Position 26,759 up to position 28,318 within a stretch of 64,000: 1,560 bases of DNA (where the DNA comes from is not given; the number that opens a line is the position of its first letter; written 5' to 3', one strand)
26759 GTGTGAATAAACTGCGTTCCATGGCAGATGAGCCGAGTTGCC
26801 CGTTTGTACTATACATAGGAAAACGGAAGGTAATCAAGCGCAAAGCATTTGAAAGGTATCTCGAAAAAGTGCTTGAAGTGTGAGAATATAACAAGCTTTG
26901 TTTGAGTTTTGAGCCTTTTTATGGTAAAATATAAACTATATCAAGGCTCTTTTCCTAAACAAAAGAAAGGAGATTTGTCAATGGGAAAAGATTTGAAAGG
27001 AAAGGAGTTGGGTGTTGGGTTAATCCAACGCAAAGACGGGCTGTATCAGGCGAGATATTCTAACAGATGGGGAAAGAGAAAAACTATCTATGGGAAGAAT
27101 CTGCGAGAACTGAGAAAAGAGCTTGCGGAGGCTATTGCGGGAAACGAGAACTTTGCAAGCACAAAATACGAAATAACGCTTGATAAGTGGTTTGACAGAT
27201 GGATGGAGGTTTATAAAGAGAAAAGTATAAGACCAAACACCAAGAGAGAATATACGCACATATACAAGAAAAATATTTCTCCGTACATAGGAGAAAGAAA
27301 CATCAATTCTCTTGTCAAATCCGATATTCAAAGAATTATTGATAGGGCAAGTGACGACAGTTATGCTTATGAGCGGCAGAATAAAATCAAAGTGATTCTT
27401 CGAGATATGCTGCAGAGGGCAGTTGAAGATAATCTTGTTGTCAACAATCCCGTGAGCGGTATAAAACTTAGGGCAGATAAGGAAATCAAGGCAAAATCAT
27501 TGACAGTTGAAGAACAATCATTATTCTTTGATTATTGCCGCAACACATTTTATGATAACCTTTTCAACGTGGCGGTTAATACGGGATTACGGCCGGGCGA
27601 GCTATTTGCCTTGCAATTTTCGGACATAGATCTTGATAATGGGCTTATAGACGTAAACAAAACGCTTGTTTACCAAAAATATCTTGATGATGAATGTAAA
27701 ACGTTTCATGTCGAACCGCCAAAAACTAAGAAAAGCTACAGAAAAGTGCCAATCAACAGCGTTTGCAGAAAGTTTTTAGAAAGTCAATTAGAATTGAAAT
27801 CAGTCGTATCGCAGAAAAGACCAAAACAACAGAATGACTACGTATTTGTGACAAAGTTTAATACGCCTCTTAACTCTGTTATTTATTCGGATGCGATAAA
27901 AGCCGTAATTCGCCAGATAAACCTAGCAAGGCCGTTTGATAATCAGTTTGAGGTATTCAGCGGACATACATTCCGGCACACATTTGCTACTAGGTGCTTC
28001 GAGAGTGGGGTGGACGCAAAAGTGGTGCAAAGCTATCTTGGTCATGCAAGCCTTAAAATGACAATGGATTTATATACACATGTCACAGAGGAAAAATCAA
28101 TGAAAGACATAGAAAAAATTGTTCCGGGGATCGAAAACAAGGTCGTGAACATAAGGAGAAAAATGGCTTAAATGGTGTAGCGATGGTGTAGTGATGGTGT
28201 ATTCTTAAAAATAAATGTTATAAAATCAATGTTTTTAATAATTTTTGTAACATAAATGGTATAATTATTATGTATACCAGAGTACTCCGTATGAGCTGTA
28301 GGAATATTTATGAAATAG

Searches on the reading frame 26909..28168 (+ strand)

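Call 32: search_protein_families(library=phrogs, proteins=[window:26909-28168:+], max_evalue=0.001)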
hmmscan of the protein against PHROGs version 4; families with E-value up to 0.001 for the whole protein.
window:26909-28168:+ (420 aa): 8 families
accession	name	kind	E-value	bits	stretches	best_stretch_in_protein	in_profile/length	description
phrog_1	-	integration and excision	2.5e-77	262.5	1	33-412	111-455/611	integrase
phrog_216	-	integration and excision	7.7e-39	134.6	1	162-396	20-228/301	integrase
phrog_7685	-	integration and excision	1.1e-18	68.7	1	272-404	123-235/240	integrase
phrog_7244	-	integration and excision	1.1e-11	45.4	1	87-252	71-235/263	integrase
phrog_26960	-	unknown function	5.2e-11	44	1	46-165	20-144/146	-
phrog_7269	-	integration and excision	2.1e-05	25.4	1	351-396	29-73/89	integrase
phrog_23783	-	integration and excision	0.00023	22.1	0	55-183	26-150/162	integrase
phrog_4710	-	unknown function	0.00051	20.7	1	112-252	47-192/211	-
